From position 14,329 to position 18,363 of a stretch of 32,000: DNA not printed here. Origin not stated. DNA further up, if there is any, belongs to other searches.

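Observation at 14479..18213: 1245-aa secreted non-pilin protein beside the minor pilins: candidate monoderm analog of a PilY1-type tip adhesin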

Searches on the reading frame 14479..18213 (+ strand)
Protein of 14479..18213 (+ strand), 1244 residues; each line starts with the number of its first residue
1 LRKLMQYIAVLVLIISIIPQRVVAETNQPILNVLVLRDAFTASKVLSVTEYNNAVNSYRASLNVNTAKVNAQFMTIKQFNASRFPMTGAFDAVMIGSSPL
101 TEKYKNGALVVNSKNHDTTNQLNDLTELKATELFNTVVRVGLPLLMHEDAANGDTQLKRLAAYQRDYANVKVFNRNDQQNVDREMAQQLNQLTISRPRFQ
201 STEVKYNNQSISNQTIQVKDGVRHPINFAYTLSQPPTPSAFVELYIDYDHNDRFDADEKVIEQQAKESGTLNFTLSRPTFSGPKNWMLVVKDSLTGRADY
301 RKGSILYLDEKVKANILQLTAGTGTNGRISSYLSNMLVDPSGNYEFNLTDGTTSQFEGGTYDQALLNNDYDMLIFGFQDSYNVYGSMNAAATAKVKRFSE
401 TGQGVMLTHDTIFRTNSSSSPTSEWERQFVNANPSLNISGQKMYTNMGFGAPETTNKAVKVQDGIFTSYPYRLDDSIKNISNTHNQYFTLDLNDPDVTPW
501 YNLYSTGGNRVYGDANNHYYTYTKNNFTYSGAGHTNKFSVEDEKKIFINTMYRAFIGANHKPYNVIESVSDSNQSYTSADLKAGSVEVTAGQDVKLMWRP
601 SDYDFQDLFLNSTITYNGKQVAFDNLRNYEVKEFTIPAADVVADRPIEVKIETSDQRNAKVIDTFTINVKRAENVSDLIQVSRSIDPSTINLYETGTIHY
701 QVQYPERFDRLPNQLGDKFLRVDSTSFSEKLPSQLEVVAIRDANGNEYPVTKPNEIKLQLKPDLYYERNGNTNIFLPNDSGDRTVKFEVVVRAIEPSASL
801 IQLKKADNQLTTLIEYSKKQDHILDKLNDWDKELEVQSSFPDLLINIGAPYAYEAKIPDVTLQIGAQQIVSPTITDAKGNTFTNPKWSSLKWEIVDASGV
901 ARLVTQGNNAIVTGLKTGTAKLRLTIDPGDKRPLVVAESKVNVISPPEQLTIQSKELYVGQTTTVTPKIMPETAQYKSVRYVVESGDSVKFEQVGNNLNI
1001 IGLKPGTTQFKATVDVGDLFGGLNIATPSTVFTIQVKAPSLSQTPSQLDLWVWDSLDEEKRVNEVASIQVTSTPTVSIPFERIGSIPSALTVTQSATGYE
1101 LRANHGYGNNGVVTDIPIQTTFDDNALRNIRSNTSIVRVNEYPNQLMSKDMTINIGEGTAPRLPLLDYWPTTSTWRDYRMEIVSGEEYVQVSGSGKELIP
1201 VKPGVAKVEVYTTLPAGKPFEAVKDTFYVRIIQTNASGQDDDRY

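Call 5: search_protein_families(library=pfam, proteins=[window:14479-18213:+], max_evalue=1)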
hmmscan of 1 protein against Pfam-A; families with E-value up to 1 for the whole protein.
window:14479-18213:+ (1244 aa): 4 families
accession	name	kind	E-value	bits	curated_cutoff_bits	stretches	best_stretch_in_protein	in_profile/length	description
PF16480.10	DUF5057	-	7e-08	32.7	27.9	1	182-410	89-378/378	Domain of unknown function (DUF5057)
PF02368.24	Big_2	-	0.00015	22.1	22.8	1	953-1017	10-71/79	Bacterial Ig-like domain (group 2)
PF20009.4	GEVED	-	0.006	17.8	24.4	1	242-287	2-48/78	GEVED domain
PF22969.3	Ig_NUP210_2nd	-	0.34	11.2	27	0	905-926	77-98/109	NUP210 Ig-like domain 2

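Call 6: search_protein_families(library=ncbifam, proteins=[window:14479-18213:+], max_evalue=1)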
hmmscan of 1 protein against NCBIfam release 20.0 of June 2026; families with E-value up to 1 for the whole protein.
window:14479-18213:+ (1244 aa): 2 families
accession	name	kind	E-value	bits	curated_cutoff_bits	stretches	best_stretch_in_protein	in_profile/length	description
NF053514.2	JUQZ_fam_ocin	equivalog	0.015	15.6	40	1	1177-1211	59-92/107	BLB8/JUQZ-1 family protein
NF002221.0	PRK01115.1-4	subfamily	0.063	12.6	239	1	629-704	105-178/248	DNA polymerase sliding clamp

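Call 11: find_homologous_proteins(query=window:14479-18213:+, max_evalue=0.00001)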
Query window:14479-18213:+ (1244 aa): 68 proteins with E <= 0.00001 among 8000 candidates.
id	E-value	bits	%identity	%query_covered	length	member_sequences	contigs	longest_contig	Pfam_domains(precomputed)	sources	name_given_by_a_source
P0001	0.0e+0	2657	95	100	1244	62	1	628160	PF02368.25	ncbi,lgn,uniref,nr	ncbi:DUF5057 domain-containing protein [Exiguobacterium sp. s59]|uniref:DUF5057 domain-containing pr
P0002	0.0e+0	2230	80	100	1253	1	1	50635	-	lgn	-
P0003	0.0e+0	2199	79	100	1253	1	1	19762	-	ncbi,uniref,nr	ncbi:MAG: DUF5057 domain-containing protein [Exiguobacterium sp.]|uniref:DUF5057 domain-containing p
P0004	0.0e+0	2197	79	100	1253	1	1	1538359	-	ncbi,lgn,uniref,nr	ncbi:DUF5057 domain-containing protein [Exiguobacterium sp. s140]|uniref:DUF5057 domain-containing p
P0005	0.0e+0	2196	79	100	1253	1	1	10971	-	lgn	-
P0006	0.0e+0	2195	79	100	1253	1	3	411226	-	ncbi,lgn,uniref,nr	ncbi:DUF5057 domain-containing protein [Exiguobacterium sp. s163]|uniref:DUF5057 domain-containing p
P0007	0.0e+0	2195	79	100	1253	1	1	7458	-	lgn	-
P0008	0.0e+0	2192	79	100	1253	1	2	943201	-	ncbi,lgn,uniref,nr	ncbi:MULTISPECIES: DUF5057 domain-containing protein [Exiguobacterium]|uniref:DUF5057 domain-contain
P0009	0.0e+0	2192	79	100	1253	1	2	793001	-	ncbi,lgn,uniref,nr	ncbi:DUF5057 domain-containing protein [Exiguobacterium sp. NG55]|uniref:DUF5057 domain-containing p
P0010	0.0e+0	2188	79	100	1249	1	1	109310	-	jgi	jgi:hypothetical protein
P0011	0.0e+0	2184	79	100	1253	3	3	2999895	-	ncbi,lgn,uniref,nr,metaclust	ncbi:hypothetical protein EAT1b_2653 [Exiguobacterium sp. AT1b]|uniref:Uncharacterized protein n=1 T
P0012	0.0e+0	2035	73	100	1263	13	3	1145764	-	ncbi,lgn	-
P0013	0.0e+0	1974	70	100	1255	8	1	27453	PF02368.25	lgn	-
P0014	0.0e+0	1915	68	100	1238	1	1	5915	PF02368.25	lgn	-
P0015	0.0e+0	1910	67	100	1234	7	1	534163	-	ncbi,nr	ncbi:DUF5057 domain-containing protein [Exiguobacterium sp. SH4S7]|nr:DUF5057 domain-containing prot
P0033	5.6e-158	546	32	100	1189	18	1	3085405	PF20009.5,PF02368.25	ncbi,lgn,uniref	ncbi:DUF5057 domain-containing protein [Exiguobacterium sp. R-39]|uniref:DUF5057 domain-containing p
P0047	3.6e-77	278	29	79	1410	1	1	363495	PF21764.4,PF26182.1,PF22352.3,PF22359.3,PF02368.25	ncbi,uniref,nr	ncbi:DUF5057 domain-containing protein [Paenibacillus nanensis]|uniref:DUF5057 domain-containing pro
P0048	6.8e-77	277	28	78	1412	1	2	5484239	PF26182.1,PF22352.3,PF16480.11,PF02368.25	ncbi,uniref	ncbi:DUF5057 domain-containing protein [Paenibacillus sp. PL2-23]|uniref:DUF5057 domain-containing p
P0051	2.7e-67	245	31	56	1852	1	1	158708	PF21764.4,PF25490.1,PF26182.1,PF21461.4,PF02368.25,PF26918.1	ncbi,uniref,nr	ncbi:DUF5057 domain-containing protein [Paenibacillus sp. N3.4]|uniref:DUF5057 domain-containing pro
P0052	1.5e-66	243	30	54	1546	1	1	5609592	PF16480.11,PF20597.5,PF02368.25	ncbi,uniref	ncbi:DUF5057 domain-containing protein [Paenibacillus sp. WLX2291]|uniref:DUF5057 domain-containing 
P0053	8.9e-65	237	30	54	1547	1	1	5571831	PF16480.11,PF20597.5,PF02368.25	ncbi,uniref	ncbi:DUF5057 domain-containing protein [Paenibacillus sp. WLX1005]|uniref:DUF5057 domain-containing 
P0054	2.0e-64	236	28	60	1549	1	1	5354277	PF16480.11,PF20597.5,PF02368.25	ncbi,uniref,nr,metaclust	ncbi:DUF5057 domain-containing protein [Paenibacillus bovis]|uniref:BIG2 domain-containing protein n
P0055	3.9e-63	232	29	59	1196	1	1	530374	PF16480.11,PF02368.25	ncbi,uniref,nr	ncbi:DUF5057 domain-containing protein [Paenibacillus zeisoli]|uniref:DUF5057 domain-containing prot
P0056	1.4e-60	223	28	76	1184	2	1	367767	PF16480.11,PF02368.25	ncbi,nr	ncbi:DUF5057 domain-containing protein [Paenibacillus shirakamiensis]|nr:DUF5057 domain-containing p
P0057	7.7e-60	221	31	54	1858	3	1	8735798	PF26182.1,PF02368.25,PF23486.2,PF26918.1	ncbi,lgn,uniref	ncbi:DUF5057 domain-containing protein [Paenibacillus sp. P36]|uniref:DUF5057 domain-containing prot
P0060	4.2e-56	208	26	84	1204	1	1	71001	PF26182.1,PF16480.11,PF02368.25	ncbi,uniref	ncbi:uncharacterized protein YjdB [Paenibacillus sp. DS2015]|uniref:DUF5057 domain-containing protei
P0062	2.0e-54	203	29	56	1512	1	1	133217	PF26182.1,PF16480.11,PF22359.3,PF02368.25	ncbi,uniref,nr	ncbi:hypothetical protein GCM10008018_38070 [Paenibacillus marchantiophytorum]|uniref:BIG2 domain-co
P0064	4.2e-49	185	30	56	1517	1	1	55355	PF16480.11,PF20597.5,PF02368.25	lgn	-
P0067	6.9e-29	118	26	43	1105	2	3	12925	PF19077.7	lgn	-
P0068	1.3e-14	71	29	27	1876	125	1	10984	PF00092.35,PF13519.13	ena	-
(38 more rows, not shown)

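Call 14: find_encoding_contigs(protein=P0048, flank=10000, max_places=2)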
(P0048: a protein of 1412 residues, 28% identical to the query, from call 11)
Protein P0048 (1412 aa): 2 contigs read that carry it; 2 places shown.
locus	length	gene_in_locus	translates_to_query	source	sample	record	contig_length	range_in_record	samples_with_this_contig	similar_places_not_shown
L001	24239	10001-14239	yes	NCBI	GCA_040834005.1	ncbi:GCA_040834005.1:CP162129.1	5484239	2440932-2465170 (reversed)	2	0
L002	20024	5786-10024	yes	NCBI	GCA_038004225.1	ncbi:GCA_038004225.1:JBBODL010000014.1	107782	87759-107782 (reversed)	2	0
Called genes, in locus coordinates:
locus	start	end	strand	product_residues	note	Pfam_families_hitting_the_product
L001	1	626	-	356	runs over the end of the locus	PF01208:URO-D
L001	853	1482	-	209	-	PF04612:T2SSM (faint)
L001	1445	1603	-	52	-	-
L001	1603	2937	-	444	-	PF11104:PilM_2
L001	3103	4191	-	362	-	PF12323:HTH_OrfB_IS605, PF01385:OrfB_IS605, PF07282:Cas12f1-like_TNB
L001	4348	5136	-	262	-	PF06750:A24_N_bact, PF01478:Peptidase_A24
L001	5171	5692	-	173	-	PF07963:N_methyl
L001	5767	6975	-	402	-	PF28597:T2SSF_N, PF00482:T2SSF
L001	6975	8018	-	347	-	PF00437:T2SSE, PF13191:AAA_16 (weak)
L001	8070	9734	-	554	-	PF05157:MshEN, PF00437:T2SSE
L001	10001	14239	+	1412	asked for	PF16480:DUF5057 (weak), PF02368:Big_2, PF26182:Ig_NUP210_5th (faint), PF22352:K319L-like_PKD (weak), PF02368:Big_2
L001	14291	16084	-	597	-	-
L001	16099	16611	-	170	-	PF07963:N_methyl (weak)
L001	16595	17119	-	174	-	PF07963:N_methyl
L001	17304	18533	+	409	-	PF00083:Sugar_tr (weak), PF07690:MFS_1, PF12832:MFS_1_like, PF03092:BT1 (faint), PF05977:MFS_3, PF13347:MFS_2 (weak), PF00083:Sugar_tr (weak), PF07690:MFS_1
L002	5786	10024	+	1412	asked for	PF16480:DUF5057 (weak), PF02368:Big_2, PF26182:Ig_NUP210_5th (faint), PF22352:K319L-like_PKD (weak), PF02368:Big_2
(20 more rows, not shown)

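Call 15: find_encoding_contigs(protein=P0054, flank=10000, max_places=2)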
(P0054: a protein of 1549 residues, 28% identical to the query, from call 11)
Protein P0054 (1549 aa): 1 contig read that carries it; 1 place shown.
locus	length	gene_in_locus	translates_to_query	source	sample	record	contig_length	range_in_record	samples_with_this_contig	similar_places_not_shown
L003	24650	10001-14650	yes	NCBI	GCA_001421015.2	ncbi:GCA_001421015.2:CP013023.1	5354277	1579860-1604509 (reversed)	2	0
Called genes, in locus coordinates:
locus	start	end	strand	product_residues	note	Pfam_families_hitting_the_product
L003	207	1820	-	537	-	PF01019:G_glu_transpept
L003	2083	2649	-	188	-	PF04612:T2SSM (faint), PF04350:PilO (faint)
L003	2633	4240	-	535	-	PF11104:PilM_2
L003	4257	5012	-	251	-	PF06750:A24_N_bact, PF01478:Peptidase_A24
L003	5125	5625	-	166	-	PF07963:N_methyl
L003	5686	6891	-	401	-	PF28597:T2SSF_N, PF00482:T2SSF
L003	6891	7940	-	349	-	PF00437:T2SSE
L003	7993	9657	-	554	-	PF05157:MshEN, PF00437:T2SSE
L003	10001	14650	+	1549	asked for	PF16480:DUF5057, PF20597:pAdhesive_15, PF02368:Big_2 (faint)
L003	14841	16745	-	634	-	-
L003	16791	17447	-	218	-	PF07963:N_methyl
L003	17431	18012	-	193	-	PF07963:N_methyl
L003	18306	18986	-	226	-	PF01712:dNK, PF13238:AAA_18 (weak)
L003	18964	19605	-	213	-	PF01712:dNK, PF13238:AAA_18, PF13521:AAA_28 (faint), PF01202:SKI (faint), PF02223:Thymidylate_kin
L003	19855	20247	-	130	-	PF00072:Response_reg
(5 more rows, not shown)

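Call 16: find_encoding_contigs(protein=P0033, flank=10000, max_places=2)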
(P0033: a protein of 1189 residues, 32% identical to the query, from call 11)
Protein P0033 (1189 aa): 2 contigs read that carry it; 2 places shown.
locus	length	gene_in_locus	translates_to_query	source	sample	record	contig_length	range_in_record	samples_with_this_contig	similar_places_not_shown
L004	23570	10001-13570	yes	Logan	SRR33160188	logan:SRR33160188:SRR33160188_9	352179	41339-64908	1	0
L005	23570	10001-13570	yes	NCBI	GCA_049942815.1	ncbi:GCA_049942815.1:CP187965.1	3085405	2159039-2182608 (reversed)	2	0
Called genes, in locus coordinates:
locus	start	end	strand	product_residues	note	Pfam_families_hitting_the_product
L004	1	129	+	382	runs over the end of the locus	PF01594:AI-2E_transport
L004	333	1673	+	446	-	PF05201:GlutR_N, PF01488:Shikimate_DH, PF00745:GlutR_dimer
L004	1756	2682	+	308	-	PF01379:Porphobil_deam, PF03900:Porphobil_deamC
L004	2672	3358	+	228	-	PF02602:HEM4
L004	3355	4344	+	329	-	PF00490:ALAD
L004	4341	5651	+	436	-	PF00202:Aminotran_3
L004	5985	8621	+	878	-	PF00133:tRNA-synt_1, PF01406:tRNA-synt_1e (faint), PF09334:tRNA-synt_1g, PF13603:tRNA-synt_1_2, PF09334:tRNA-synt_1g, PF08264:Anticodon_1, PF10458:Val_tRNA-synt_C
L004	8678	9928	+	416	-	PF08245:Mur_ligase_M, PF27239:FOL3_C, PF02875:Mur_ligase_C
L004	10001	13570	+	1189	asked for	PF20009:GEVED (faint), PF02368:Big_2 (faint)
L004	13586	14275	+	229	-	PF12796:Ank_2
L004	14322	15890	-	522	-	-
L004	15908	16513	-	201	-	PF07963:N_methyl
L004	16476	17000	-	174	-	PF07963:N_methyl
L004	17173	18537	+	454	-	PF04294:VanW (faint), PF07501:G5 (faint)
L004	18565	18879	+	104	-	-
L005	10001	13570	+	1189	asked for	PF20009:GEVED (faint), PF02368:Big_2 (faint)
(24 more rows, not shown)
